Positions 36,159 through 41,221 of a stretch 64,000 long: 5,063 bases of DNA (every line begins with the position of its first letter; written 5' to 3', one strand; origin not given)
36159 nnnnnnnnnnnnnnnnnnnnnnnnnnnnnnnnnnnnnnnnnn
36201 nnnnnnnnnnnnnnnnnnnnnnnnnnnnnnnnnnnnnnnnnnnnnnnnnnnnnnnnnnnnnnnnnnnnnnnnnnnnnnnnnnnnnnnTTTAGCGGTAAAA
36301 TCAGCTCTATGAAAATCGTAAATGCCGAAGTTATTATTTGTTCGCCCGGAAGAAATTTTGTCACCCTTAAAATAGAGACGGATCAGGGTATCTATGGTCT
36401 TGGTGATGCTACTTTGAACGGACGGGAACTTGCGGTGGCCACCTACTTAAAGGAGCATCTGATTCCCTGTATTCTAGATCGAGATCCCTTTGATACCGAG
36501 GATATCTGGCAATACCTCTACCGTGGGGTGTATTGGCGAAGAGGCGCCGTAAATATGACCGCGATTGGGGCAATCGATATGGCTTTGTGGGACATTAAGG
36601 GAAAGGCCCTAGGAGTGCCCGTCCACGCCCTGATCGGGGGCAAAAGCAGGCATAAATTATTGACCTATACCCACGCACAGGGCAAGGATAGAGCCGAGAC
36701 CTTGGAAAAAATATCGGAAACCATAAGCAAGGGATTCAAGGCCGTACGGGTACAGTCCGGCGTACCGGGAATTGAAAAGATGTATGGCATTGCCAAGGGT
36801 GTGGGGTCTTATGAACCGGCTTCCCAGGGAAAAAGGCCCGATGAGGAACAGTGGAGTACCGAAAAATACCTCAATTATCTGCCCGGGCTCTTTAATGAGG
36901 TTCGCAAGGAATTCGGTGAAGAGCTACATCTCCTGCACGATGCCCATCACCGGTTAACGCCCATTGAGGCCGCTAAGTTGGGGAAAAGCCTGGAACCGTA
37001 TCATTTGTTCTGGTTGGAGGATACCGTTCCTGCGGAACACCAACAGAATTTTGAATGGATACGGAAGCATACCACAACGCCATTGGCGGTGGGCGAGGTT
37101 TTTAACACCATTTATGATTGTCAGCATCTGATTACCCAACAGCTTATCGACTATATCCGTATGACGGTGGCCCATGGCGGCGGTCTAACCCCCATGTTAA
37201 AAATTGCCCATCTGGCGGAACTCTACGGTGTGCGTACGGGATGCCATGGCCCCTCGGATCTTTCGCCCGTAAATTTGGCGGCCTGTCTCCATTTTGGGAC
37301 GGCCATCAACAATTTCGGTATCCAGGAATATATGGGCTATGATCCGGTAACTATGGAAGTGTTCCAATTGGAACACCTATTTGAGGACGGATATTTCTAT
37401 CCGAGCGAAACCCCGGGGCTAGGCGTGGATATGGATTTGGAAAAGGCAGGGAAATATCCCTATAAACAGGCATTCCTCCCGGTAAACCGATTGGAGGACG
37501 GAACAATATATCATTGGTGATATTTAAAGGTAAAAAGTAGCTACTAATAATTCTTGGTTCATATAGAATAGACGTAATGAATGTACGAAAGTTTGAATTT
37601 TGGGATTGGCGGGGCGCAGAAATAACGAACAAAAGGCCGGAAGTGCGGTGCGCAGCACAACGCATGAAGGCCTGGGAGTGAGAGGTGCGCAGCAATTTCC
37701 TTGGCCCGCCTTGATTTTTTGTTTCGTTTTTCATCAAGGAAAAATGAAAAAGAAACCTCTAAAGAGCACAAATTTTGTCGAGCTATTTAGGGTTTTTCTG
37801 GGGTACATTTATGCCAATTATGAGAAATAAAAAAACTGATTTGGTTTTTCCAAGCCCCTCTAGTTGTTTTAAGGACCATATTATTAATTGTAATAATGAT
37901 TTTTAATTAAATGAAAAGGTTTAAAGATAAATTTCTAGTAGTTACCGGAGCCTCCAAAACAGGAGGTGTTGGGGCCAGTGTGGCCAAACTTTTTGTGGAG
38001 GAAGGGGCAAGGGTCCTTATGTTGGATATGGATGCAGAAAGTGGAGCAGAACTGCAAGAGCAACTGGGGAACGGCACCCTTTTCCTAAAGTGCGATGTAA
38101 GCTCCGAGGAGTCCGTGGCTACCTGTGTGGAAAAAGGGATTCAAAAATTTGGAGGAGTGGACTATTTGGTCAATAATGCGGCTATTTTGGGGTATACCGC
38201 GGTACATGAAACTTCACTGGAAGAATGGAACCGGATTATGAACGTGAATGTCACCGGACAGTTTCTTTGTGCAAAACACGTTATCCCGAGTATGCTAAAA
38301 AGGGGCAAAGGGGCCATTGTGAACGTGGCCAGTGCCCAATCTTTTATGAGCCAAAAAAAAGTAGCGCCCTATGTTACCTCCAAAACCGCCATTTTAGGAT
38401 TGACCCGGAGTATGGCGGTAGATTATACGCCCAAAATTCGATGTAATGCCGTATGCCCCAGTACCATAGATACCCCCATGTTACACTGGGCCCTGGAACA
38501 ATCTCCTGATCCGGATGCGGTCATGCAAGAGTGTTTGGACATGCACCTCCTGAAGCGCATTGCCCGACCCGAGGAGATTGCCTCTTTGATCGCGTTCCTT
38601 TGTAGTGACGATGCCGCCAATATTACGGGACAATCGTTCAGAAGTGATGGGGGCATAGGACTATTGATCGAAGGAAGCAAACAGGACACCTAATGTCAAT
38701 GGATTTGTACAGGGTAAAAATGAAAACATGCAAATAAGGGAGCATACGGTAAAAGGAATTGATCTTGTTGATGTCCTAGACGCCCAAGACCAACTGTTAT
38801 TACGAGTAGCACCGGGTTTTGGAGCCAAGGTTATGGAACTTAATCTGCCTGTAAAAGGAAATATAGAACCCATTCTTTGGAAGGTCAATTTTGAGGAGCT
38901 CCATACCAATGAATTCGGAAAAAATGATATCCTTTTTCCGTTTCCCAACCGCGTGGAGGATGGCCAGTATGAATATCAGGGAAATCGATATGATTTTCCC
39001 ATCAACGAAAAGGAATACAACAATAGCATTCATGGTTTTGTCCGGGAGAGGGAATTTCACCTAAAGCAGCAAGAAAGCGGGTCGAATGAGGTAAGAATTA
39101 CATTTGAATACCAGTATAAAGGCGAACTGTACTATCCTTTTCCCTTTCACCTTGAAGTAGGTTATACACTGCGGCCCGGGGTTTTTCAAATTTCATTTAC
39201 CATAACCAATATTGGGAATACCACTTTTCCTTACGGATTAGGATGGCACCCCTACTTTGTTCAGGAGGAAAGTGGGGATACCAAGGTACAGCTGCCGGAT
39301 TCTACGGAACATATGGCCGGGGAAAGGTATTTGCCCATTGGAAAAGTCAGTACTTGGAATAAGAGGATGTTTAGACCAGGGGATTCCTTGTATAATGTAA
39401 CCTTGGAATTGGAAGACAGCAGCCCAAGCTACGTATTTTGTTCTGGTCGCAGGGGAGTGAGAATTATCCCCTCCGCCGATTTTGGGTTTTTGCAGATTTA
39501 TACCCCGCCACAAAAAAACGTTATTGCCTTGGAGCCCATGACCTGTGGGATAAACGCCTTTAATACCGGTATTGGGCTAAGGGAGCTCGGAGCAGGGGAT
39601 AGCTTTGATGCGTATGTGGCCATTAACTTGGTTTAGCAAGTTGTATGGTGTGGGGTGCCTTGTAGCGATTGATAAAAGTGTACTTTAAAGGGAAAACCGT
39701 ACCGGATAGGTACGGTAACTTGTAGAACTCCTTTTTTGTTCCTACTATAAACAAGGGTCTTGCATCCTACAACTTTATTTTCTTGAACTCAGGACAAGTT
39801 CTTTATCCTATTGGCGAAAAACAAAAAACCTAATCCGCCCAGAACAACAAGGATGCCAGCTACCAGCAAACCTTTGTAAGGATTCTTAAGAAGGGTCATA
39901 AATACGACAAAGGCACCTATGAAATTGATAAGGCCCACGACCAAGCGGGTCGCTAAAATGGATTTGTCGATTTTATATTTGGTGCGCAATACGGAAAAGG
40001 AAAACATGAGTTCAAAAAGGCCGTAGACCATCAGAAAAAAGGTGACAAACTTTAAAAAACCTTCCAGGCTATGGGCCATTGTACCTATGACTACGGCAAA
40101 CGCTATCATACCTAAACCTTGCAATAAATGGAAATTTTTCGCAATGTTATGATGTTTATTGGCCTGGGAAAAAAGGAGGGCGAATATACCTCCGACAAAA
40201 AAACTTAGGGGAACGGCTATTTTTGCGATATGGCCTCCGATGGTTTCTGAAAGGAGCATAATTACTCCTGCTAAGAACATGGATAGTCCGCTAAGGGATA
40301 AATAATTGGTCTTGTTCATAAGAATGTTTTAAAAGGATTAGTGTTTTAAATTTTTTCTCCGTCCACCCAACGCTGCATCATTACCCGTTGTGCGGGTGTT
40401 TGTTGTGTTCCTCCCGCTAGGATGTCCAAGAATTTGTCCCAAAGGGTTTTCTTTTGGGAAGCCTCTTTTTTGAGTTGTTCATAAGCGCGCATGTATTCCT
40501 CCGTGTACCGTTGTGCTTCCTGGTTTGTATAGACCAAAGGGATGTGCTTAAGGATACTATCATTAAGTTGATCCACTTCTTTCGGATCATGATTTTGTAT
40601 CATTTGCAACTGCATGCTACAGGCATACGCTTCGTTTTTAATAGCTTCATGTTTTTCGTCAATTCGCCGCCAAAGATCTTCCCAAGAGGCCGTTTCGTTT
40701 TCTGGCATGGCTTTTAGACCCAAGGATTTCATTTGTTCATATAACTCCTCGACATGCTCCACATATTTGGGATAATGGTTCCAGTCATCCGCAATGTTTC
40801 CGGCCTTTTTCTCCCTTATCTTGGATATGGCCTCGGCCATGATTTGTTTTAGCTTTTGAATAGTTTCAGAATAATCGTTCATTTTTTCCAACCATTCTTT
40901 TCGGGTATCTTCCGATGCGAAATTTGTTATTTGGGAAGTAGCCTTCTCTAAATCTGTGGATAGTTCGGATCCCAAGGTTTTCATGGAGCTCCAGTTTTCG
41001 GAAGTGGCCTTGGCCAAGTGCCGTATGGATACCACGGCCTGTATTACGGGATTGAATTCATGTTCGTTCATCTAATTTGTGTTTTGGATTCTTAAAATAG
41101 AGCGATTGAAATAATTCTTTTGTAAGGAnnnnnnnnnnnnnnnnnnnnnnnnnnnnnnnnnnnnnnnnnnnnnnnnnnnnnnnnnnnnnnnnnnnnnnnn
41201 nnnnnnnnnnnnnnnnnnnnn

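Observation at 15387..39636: Hybrid PUL: a starch-type import module coupled to three GH127-like cysteine glycosidases, two de-acylases and a non-phosphorylative sugar-acid pathway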

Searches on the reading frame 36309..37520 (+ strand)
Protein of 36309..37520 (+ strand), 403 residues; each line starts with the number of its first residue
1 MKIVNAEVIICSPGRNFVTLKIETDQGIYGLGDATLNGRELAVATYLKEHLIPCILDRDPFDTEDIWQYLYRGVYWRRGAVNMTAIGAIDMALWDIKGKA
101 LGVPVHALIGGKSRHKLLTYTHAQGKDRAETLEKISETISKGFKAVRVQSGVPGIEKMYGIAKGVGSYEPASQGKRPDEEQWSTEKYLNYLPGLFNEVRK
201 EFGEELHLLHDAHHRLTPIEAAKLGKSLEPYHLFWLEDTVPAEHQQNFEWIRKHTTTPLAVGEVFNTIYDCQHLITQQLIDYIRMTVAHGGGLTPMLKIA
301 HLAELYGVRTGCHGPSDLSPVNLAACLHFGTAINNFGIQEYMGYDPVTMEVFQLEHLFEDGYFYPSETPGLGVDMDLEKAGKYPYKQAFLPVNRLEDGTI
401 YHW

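Call 4: search_protein_families(library=pfam, proteins=[window:36309-37520:+])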
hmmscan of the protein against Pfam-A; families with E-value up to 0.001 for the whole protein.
window:36309-37520:+ (403 aa): 2 families
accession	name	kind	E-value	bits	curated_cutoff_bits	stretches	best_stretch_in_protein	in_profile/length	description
PF13378.12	MR_MLE_C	-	4.2e-45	154.6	29.4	1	195-378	34-217/219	Enolase C-terminal domain-like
PF02746.21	MR_MLE_N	-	3.9e-28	98.4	22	1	16-110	27-117/117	Mandelate racemase / muconate lactonizing enzyme, N-terminal domain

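Call 6: search_protein_families(library=ncbifam, proteins=[window:36309-37520:+], max_evalue=0.00001)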
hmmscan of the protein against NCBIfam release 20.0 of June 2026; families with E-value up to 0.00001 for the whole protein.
window:36309-37520:+ (403 aa): 11 families
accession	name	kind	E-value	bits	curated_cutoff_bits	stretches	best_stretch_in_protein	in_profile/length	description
NF043051.1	ManoateDhtManD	equivalog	3.4e-203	674.9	550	1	1-403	1-403/403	D-mannonate dehydratase ManD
NF011654.0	PRK15072.1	subfamily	1.3e-200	666.5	430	1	1-403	1-404/404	D-galactonate dehydratase family protein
NF010624.0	PRK14017.1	equivalog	1.2e-74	251.7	311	2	1-149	1-146/382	galactonate dehydratase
NF040790.2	glucon_galact_dh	equivalog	6e-44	150.4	750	2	195-376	181-362/390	bifunctional D-gluconate/D-galactonate dehydratase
NF040866.1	AraD_Arch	equivalog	6.8e-35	120.7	650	2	196-380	184-366/372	arabinonate dehydratase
NF047820.1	TalGalacDh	equivalog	3.5e-32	111.7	500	2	196-376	187-357/371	L-talarate/galactarate dehydratase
NF011968.0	PRK15440.1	equivalog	1.7e-28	99.7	393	2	19-141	61-181/395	L-rhamnonate dehydratase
TIGR02534.1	mucon_cyclo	subfamily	5.4e-23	81.6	334.95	2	197-383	179-365/368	muconate/chloromuconate family cycloisomerase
NF043002.1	HProlDhtase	equivalog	2.1e-15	56.4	500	1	20-151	36-167/366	cis-3-hydroxy-L-proline dehydratase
NF041118.1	A_G_epim_Thtga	equivalog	6.1e-11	42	500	0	203-331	179-307/341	L-Ala-D/L-Glu epimerase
TIGR01928.1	menC_lowGC_arch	equivalog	1.3e-09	37.6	200.65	1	194-305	164-273/325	o-succinylbenzoate synthase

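Call 19: search_solved_structures(query=window:36309-37520:+, max_evalue=1e-60)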
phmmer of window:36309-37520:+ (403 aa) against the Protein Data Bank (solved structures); distinct sequences matched with E-value up to 1e-60: 26.
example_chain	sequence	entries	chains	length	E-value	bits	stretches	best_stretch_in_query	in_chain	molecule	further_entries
3v3w_A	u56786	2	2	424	1.9e-174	583.6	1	1-403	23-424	Starvation sensing protein rspA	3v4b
4f4r_A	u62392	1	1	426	2.9e-170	569.8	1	1-403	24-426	D-mannonate dehydratase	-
3ow1_A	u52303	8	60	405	4.5e-170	569.2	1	2-403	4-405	Mandelate racemase/muconate lactonizing enzyme | D-mannonate dehydratase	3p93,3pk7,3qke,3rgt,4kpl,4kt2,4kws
3bsm_A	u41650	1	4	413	4.8e-170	569.1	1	2-403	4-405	Mandelate racemase/muconate lactonizing enzyme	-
4k2s_A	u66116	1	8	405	5.7e-169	565.5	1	2-403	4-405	D-mannonate dehydratase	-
4e4f_A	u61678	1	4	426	2.1e-165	553.8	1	1-403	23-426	MANNONATE DEHYDRATASE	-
4k1w_A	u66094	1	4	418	2.3e-165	553.7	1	1-403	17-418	Mandelate racemase/muconate lactonizing enzyme, N-terminal domain protein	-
4il2_A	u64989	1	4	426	5.5e-165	552.4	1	1-403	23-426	Starvation sensing protein rspA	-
2qjm_A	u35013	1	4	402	1.9e-164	550.6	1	1-403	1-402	Mandelate racemase/muconate lactonizing enzyme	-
2qjj_A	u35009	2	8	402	2.5e-164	550.2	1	1-403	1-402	Mandelate racemase/muconate lactonizing enzyme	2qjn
4fi4_A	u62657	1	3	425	1.2e-162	544.8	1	1-403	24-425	Mandelate racemase/muconate lactonizing protein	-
3thu_A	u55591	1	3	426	1.6e-162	544.3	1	2-403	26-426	Mandelate racemase / muconate lactonizing enzyme family protein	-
4k8g_A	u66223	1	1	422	6.5e-162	542.3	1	1-403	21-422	Mandelate racemase/muconate lactonizing enzyme, N-terminal domain protein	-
3vcn_A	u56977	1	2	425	1.4e-158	531.4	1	1-403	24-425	MANNONATE DEHYDRATASE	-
4gme_A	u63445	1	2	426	1.4e-158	531.4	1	1-403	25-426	Mandelate racemase/muconate lactonizing enzyme family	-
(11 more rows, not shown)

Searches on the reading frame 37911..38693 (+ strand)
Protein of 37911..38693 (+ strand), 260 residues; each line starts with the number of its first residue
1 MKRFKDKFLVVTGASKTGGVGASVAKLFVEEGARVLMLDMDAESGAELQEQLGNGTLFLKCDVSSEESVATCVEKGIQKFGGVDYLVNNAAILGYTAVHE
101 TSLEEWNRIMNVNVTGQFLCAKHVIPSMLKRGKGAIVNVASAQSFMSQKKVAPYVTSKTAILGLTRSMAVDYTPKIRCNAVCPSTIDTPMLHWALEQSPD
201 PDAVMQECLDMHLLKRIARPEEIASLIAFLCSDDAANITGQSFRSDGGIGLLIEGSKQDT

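Call 4: search_protein_families(library=pfam, proteins=[window:37911-38693:+])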
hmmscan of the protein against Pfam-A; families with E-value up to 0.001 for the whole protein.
window:37911-38693:+ (260 aa): 5 families
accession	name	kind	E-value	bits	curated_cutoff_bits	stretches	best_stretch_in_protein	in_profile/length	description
PF13561.12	adh_short_C2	-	2.4e-63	214.3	27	1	13-249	1-235/236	Enoyl-(Acyl carrier protein) reductase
PF00106.31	adh_short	-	7.7e-52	176.1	26.6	1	8-192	2-188/195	short chain dehydrogenase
PF08659.16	KR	-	1.3e-10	42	22.6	1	10-163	4-158/180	KR domain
PF23441.1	SDR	-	6.2e-06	26.2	27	1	59-252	66-258/258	SDR-like rossmann domain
PF01370.27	Epimerase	-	0.00055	19.9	20.9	0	10-117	2-95/240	NAD dependent epimerase/dehydratase family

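Call 6: search_protein_families(library=ncbifam, proteins=[window:37911-38693:+], max_evalue=0.00001)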
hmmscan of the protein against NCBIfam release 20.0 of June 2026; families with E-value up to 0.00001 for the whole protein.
window:37911-38693:+ (260 aa): 224 families (the best 25 are shown)
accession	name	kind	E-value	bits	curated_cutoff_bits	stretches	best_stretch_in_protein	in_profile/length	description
NF005007.0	PRK06398.1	equivalog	2.1e-81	272.9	341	1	2-255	3-251/259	aldose dehydrogenase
NF004791.0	PRK06138.1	equivalog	1.2e-68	231.2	312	1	3-249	2-249/252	SDR family oxidoreductase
NF004818.0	PRK06172.1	equivalog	6.3e-66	222.3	336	1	1-249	2-250/253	SDR family oxidoreductase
NF005559.1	PRK07231.1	subfamily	3.1e-65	220.2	215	1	3-249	1-247/249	glucose 1-dehydrogenase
NF005469.0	PRK07063.1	equivalog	9.9e-60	202.2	306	1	1-252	2-257/260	SDR family oxidoreductase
NF052558.1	MBtsdlDhBudC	equivalog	1.2e-59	202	270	1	4-249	1-241/250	meso-2,3-butanediol dehydrogenase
NF006121.0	PRK08265.1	subfamily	4.3e-56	190.3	294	1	1-252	2-248/263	short chain dehydrogenase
NF009093.0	PRK12429.1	subfamily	1.8e-54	184.7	258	1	4-248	3-255/259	3-hydroxybutyrate dehydrogenase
NF005681.0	PRK07478.1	subfamily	4.8e-54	183.4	267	1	1-250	1-250/254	SDR family oxidoreductase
NF053701.1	CsHdxCHCADhChcB2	equivalog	8.9e-54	182.6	350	1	5-248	2-241/245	cis-4-hydroxycyclohexanecarboxylate dehydrogenase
NF004198.0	PRK05653.1-3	equivalog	1.3e-53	182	296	1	2-249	3-246/248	3-oxoacyl-ACP reductase FabG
NF009466.0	PRK12826.1-2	subfamily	2.2e-53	181.3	222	1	9-248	6-243/248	3-oxoacyl-ACP reductase FabG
NF005067.0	PRK06484.1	equivalog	4e-53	180.7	713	1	5-249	8-251/524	short chain dehydrogenase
NF047923.1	pyridox_DH_SDR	equivalog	6.6e-53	179.7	325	1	5-248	2-239/243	pyridoxal 4-dehydrogenase, SDR-type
NF005853.0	PRK07774.1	equivalog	8.6e-53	179.3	303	1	2-249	2-246/250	SDR family oxidoreductase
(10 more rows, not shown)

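Call 31: search_solved_structures(query=window:37911-38693:+, max_evalue=1e-40)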
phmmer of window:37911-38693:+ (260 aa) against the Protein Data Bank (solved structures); distinct sequences matched with E-value up to 1e-40: 14.
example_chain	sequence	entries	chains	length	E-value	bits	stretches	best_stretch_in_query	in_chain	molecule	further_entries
3vtz_A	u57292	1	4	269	6.1e-62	212.6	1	1-249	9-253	Glucose 1-dehydrogenase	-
2dtd_A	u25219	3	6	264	2.5e-52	181.1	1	4-251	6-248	Glucose 1-dehydrogenase related protein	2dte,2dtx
2zk7_A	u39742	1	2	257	3.2e-52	180.8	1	4-251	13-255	Glucose 1-dehydrogenase related protein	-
5itv_A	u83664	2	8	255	1.5e-47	165.5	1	4-249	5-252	Dihydroanticapsin 7-dehydrogenase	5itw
7djs_A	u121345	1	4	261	1.2e-45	159.2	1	9-249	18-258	SDR family oxidoreductase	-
2d1y_A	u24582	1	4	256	1.6e-44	155.6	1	4-249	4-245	hypothetical protein TT0321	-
4ni5_A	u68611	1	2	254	2.2e-44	155.1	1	3-249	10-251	Oxidoreductase, short-chain dehydrogenase/reductase family protein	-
7xqm_A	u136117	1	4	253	2.5e-43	151.7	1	8-249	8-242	Dehydrogenase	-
8pa1_A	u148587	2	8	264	3.3e-43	151.3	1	4-249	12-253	Oxidoreductase, short-chain dehydrogenase/reductase family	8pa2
2cfc_A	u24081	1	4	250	6.4e-43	150.3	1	8-248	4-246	2-(R)-HYDROXYPROPYL-COM DEHYDROGENASE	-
4gh5_A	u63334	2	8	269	7.9e-43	150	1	3-249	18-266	Short-chain dehydrogenase/reductase SDR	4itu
4dqx_A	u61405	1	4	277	9.4e-43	149.8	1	7-250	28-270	Probable oxidoreductase protein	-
3gvc_A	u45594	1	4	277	4.4e-41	144.3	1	7-249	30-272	Probable short-chain type dehydrogenase/reductase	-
9gwu_B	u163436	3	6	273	9.7e-41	143.2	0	5-250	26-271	Sulfoquinovose 1-dehydrogenase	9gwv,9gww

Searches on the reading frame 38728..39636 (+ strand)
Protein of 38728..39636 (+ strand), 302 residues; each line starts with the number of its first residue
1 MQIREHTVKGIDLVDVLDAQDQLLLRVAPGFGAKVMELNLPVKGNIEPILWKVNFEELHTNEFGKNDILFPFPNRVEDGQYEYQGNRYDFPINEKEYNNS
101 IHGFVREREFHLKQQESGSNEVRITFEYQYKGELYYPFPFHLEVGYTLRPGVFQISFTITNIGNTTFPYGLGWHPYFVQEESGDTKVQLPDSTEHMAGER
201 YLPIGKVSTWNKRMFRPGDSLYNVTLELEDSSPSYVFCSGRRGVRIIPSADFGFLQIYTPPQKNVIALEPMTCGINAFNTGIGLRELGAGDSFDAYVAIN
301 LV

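Call 4: search_protein_families(library=pfam, proteins=[window:38728-39636:+])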
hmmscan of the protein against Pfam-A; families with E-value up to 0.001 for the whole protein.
window:38728-39636:+ (302 aa): 1 family
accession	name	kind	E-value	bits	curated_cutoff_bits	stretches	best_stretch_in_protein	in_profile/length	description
PF01263.26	Aldose_epim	-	7.7e-37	127.7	27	1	28-298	15-297/299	Aldose 1-epimerase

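Call 6: search_protein_families(library=ncbifam, proteins=[window:38728-39636:+], max_evalue=0.00001)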
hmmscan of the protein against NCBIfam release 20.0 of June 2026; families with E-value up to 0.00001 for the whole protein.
window:38728-39636:+ (302 aa): 2 families
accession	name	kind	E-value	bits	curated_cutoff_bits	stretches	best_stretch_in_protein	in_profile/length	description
NF011719.0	PRK15172.1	equivalog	1e-27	97.4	251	1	56-298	48-294/300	aldose-1-epimerase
TIGR02636.1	galM_Leloir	equivalog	6.9e-08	31.9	397.65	1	31-205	22-194/336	galactose-1-epimerase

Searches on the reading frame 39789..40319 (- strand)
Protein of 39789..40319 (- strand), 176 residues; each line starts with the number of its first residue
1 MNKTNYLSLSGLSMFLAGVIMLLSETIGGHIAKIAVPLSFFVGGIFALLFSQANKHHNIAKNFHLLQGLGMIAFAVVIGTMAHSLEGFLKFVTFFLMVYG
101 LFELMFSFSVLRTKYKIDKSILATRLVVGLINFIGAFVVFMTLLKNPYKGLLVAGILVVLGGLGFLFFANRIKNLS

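Call 7: search_protein_families(library=pfam, proteins=[window:39789-40319:-])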
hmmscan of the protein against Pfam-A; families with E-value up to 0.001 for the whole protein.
window:39789-40319:- (176 aa): 0 families

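Call 51: search_protein_families(library=pfam, proteins=[window:39789-40319:-], max_evalue=5)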
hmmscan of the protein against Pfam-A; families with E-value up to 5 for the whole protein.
window:39789-40319:- (176 aa): 3 families
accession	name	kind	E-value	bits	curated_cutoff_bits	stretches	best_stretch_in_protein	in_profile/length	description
PF00746.26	Gram_pos_anchor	-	0.039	14.4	20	1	148-171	17-40/43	LPXTG cell wall anchor motif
PF07695.17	7TMR-DISM_7TM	-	0.046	14.1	29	1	29-156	62-189/205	7TM diverse intracellular signalling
PF10624.15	TraS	-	0.2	11.8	27.4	1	41-77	37-73/157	Plasmid conjugative transfer entry exclusion protein TraS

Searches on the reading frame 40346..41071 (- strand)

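Call 7: search_protein_families(library=pfam, proteins=[window:40346-41071:-])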
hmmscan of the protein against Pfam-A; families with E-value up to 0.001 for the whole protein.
window:40346-41071:- (241 aa): 0 families

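Call 51: search_protein_families(library=pfam, proteins=[window:40346-41071:-], max_evalue=5)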
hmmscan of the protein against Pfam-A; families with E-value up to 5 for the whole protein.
window:40346-41071:- (241 aa): 12 families
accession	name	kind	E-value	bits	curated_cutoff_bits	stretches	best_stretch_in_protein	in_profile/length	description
PF02771.21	Acyl-CoA_dh_N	-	0.052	14.4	22.9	0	42-64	87-109/113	Acyl-CoA dehydrogenase, N-terminal domain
PF13852.11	DUF4197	-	0.057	13.5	24.9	1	37-95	42-101/199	Protein of unknown function (DUF4197)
PF12998.12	ING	-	0.17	12.9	23.9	1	13-78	6-71/102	Inhibitor of growth proteins N-terminal histone-binding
PF05884.17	ZYG-11_interact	-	0.2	11.5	25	1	70-145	8-71/295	Interactor of ZYG-11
PF24615.2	Spectrin_Anc-1_2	-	0.24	12.1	28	1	72-155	18-101/105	Nuclear anchorage protein 1, spectrin repeat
PF20933.2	HpHbR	-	0.24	11.5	27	1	24-78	161-215/243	Haptoglobin-hemoglobin receptor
PF16731.10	GARP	-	0.46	10.4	27.4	0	116-206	91-180/193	Glutamic acid/alanine-rich protein of Trypanosoma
PF20109.4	Trans_reg_dom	-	0.64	10.9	23.8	0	188-214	25-51/60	Proteobacterial transcriptional regulator-like domain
PF00745.25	GlutR_dimer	-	1.2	9.9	22.9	0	129-200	21-96/99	Glutamyl-tRNAGlu reductase, dimerisation domain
PF03603.18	DNA_III_psi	-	1.3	9.7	22.2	1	152-214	61-125/127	DNA polymerase III psi subunit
PF23353.1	BBS2_hp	-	1.3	9.6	27.7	1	55-87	5-37/98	BBS2 hairpin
PF18363.6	PI_PP_I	-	2.1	9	28.5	1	21-85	34-89/94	Phosphoinositide phosphatase insertion domain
